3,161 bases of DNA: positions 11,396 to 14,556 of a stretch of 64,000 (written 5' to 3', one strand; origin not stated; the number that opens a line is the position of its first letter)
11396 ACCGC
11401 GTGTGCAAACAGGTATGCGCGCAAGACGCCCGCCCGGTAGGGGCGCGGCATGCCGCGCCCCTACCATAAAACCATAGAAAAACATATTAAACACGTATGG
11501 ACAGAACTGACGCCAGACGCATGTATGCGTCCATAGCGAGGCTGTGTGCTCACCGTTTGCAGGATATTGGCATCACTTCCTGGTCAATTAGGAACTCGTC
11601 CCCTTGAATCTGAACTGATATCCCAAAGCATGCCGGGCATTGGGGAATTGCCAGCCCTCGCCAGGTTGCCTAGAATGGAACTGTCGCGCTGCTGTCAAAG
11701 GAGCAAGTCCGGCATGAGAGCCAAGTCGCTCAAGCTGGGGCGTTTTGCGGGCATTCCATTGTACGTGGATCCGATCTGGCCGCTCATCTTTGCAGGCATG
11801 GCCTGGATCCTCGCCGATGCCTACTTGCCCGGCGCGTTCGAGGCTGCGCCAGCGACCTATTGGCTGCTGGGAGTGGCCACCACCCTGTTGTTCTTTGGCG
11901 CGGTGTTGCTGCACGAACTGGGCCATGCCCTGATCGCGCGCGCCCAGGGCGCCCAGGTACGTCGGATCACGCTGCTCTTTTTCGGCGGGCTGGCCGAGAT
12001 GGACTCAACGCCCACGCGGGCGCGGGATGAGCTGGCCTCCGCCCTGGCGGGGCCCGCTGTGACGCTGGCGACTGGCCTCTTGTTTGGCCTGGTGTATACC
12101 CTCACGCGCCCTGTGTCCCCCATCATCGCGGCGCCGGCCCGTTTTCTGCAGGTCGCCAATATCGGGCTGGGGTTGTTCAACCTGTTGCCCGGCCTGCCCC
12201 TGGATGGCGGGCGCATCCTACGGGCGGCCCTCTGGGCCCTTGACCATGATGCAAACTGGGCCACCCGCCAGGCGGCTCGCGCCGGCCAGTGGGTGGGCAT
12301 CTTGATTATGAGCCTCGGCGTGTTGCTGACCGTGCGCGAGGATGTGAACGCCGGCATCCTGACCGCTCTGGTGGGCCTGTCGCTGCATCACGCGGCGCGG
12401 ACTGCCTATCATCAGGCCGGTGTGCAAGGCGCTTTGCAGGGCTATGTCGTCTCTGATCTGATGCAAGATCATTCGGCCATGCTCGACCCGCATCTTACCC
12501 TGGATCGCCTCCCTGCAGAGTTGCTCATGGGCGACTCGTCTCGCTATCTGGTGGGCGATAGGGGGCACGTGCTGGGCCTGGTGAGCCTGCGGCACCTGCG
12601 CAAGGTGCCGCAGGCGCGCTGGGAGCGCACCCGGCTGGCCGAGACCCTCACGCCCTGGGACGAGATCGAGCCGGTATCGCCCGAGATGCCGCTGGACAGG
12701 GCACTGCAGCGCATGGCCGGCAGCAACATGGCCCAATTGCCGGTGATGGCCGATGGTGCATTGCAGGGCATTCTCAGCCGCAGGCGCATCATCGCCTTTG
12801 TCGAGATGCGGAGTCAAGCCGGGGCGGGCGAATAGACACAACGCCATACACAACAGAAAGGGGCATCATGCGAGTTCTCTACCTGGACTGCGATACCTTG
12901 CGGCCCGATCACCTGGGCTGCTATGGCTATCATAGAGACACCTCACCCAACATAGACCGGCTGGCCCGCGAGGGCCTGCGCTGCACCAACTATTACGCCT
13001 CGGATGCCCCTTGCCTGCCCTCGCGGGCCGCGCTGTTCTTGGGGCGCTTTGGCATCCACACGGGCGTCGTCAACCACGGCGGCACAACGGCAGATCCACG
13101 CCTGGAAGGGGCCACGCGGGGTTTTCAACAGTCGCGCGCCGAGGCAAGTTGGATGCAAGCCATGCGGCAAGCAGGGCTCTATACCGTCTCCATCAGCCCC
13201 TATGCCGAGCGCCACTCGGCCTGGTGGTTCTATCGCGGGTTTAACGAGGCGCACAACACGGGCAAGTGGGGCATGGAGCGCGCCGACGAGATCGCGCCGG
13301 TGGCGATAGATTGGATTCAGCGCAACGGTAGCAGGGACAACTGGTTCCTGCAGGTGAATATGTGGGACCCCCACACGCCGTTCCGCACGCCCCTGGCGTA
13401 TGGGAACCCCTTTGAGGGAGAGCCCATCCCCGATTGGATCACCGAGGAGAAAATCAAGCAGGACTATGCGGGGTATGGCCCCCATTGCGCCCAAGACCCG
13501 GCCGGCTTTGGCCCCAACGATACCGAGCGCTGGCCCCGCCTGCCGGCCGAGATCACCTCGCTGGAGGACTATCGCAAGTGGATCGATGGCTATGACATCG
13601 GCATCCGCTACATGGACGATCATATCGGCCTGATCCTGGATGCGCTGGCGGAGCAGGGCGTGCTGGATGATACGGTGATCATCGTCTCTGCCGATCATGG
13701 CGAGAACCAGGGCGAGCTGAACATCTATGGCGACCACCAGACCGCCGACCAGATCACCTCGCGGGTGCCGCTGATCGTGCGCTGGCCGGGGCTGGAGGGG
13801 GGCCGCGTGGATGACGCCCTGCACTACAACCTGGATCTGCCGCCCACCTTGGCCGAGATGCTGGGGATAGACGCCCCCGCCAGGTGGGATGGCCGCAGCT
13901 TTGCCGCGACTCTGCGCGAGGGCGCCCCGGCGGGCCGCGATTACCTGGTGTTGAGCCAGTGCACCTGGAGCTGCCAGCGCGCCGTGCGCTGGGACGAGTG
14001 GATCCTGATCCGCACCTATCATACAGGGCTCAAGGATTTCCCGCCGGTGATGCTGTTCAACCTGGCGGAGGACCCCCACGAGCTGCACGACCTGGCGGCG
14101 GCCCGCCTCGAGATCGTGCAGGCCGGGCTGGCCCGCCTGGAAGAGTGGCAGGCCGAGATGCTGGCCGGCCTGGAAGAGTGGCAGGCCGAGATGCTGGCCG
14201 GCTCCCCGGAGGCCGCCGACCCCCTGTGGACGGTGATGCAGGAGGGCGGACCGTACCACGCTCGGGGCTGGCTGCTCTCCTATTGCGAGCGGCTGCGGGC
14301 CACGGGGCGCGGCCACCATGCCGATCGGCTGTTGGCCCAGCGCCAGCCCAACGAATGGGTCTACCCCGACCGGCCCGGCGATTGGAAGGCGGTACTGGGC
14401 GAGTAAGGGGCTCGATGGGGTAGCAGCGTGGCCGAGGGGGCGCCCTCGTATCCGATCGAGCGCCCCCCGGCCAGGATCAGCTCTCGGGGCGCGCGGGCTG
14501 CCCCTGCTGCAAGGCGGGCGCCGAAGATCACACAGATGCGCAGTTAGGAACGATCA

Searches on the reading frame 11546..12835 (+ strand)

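Call 19: search_protein_families(library=pfam, proteins=[window:11546-12835:+])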
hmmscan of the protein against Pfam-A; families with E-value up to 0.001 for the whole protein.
window:11546-12835:+ (429 aa): 3 families
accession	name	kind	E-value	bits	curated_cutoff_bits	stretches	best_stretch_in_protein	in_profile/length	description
PF02163.28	Peptidase_M50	-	7.3e-20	71.7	27.2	2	113-184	3-100/221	Peptidase family M50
PF00571.33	CBS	-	6.5e-11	42.8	24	1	373-418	8-54/57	CBS domain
PF13398.12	Peptidase_M50B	-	0.00054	20.2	26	1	119-184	24-89/201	Peptidase M50B-like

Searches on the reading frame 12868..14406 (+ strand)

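Call 19: search_protein_families(library=pfam, proteins=[window:12868-14406:+])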
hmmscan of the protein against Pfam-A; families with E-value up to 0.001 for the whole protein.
window:12868-14406:+ (512 aa): 4 families
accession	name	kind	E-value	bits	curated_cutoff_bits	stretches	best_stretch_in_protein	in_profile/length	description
PF00884.28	Sulfatase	-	4e-37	128.6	25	1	3-334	3-301/301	Sulfatase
PF16347.10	SGSH_C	-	2.5e-10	41.2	29.3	1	297-411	15-133/154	N-sulphoglucosamine sulphohydrolase, C-terminal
PF01663.27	Phosphodiest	-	1.4e-07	31.9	23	1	4-282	2-224/342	Type I phosphodiesterase / nucleotide pyrophosphatase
PF02995.22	DUF229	-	0.00055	19.2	25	1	246-285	310-349/496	Protein of unknown function (DUF229)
